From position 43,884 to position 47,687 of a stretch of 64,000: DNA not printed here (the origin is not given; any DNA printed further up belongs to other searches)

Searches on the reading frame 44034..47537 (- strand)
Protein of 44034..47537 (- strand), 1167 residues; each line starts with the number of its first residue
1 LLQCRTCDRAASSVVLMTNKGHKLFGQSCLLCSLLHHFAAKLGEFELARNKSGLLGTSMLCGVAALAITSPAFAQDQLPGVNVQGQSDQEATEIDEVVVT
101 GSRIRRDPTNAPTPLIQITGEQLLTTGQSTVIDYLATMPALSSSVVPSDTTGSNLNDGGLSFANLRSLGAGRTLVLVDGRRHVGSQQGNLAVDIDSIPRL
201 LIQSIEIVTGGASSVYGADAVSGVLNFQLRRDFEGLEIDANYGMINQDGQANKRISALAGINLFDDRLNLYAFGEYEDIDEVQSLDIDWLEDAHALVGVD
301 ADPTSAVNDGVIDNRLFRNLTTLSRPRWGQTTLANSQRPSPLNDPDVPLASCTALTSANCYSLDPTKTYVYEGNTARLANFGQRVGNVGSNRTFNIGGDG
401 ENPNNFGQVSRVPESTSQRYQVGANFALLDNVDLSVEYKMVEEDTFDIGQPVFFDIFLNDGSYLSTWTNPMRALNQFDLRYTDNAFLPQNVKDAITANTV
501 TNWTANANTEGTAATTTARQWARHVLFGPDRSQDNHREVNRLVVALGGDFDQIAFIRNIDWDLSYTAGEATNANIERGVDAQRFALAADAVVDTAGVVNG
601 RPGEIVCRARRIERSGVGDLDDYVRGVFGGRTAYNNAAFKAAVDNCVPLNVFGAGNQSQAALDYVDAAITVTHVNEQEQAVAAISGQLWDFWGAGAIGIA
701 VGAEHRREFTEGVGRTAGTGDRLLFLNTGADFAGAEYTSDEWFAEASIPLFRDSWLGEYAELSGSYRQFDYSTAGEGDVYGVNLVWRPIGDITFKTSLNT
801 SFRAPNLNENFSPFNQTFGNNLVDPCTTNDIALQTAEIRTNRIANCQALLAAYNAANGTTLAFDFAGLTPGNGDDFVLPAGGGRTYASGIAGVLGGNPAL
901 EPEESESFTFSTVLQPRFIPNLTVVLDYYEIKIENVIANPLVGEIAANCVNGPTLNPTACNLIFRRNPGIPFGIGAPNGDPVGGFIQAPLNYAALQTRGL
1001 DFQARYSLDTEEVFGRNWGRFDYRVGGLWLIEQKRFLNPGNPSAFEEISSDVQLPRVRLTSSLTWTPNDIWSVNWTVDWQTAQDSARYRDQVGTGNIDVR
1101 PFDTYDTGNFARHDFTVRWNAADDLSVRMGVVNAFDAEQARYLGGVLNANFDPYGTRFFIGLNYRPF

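Call 76: search_protein_families(library=pfam, proteins=[window:44034-47537:-], max_evalue=0.00001)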
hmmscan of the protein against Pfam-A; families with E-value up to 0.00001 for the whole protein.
window:44034-47537:- (1167 aa): 2 families
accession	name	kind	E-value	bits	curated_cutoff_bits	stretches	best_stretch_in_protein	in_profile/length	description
PF00593.30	TonB_dep_Rec_b-barrel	-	2.5e-19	70.9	27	1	663-1133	111-435/436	TonB dependent receptor-like, beta-barrel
PF07715.20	Plug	-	5.5e-15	56.2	23.9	1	110-224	4-107/107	TonB-dependent Receptor Plug Domain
